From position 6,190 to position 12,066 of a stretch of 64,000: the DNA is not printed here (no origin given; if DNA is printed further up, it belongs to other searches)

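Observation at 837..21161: T6SSiii locus directly abutting an ICE backbone: possible mobile (or domesticated) T6SS in a Flavobacteriaceae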

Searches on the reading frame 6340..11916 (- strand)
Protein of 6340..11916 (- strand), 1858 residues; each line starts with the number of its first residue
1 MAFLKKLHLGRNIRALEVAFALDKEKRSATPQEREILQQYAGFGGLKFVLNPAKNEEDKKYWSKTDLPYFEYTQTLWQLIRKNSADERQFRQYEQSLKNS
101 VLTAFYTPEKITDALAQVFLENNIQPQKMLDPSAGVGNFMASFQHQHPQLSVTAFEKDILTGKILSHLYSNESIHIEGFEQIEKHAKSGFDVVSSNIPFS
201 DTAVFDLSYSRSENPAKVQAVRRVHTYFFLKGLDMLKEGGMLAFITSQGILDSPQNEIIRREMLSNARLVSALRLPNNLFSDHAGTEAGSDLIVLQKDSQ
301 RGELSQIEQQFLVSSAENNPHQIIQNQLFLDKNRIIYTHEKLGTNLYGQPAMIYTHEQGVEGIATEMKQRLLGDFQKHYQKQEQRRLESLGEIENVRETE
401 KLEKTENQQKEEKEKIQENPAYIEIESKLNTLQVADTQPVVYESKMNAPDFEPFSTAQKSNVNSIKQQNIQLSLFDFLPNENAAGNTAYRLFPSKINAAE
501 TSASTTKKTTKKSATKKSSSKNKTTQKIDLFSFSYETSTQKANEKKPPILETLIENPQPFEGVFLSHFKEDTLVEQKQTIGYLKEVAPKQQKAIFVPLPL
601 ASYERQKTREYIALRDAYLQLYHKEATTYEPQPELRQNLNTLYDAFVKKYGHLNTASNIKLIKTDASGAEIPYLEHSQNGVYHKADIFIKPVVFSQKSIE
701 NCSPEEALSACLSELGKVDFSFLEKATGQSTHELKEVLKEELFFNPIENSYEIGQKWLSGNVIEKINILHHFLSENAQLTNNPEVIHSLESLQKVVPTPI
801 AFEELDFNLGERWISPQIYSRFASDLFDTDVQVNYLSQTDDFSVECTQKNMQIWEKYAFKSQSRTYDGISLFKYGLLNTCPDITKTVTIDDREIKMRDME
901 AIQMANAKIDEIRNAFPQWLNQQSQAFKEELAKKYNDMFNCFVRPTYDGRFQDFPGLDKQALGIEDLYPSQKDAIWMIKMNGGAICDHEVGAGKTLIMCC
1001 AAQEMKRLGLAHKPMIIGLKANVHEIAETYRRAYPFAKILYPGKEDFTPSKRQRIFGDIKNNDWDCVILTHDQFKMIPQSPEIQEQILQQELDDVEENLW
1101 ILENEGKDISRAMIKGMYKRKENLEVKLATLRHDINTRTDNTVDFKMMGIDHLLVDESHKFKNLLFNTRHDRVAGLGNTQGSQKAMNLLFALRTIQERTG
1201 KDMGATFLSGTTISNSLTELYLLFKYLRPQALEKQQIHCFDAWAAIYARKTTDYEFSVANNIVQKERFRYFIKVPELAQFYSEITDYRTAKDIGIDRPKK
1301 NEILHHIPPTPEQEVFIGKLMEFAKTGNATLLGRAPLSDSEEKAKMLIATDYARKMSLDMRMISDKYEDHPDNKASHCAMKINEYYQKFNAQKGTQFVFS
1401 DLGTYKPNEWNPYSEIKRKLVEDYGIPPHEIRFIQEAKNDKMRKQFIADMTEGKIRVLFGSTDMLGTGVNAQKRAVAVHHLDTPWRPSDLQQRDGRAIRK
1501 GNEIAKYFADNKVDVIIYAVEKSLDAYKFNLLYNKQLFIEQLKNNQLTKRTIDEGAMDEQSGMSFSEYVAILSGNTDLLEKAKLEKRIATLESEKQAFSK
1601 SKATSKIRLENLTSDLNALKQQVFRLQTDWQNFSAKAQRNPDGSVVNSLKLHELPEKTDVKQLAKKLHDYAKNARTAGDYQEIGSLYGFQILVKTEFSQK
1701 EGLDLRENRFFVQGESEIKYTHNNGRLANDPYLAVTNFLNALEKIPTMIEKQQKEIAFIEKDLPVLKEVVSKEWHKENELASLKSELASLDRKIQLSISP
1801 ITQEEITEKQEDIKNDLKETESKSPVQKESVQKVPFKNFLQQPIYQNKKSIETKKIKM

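Call 3: search_protein_families(library=pfam, proteins=[window:6340-11916:-], max_evalue=0.01)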
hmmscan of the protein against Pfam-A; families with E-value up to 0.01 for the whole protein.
window:6340-11916:- (1858 aa): 4 families
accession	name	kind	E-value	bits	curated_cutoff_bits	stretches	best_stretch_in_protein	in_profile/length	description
PF00271.37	Helicase_C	-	1.7e-08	35.1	23.5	1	1429-1501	40-110/110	Helicase conserved C-terminal domain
PF07669.17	Eco57I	-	2e-07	31.7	25.3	1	141-274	25-164/171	Eco57I restriction-modification methylase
PF00176.29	SNF2-rel_dom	-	8.1e-06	25.6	24.9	1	1207-1317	158-249/290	SNF2-related domain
PF18732.6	HEPN_AbiA_CTD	-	0.0063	16.9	27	1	1219-1288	13-81/132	HEPN like, Abia C-terminal domain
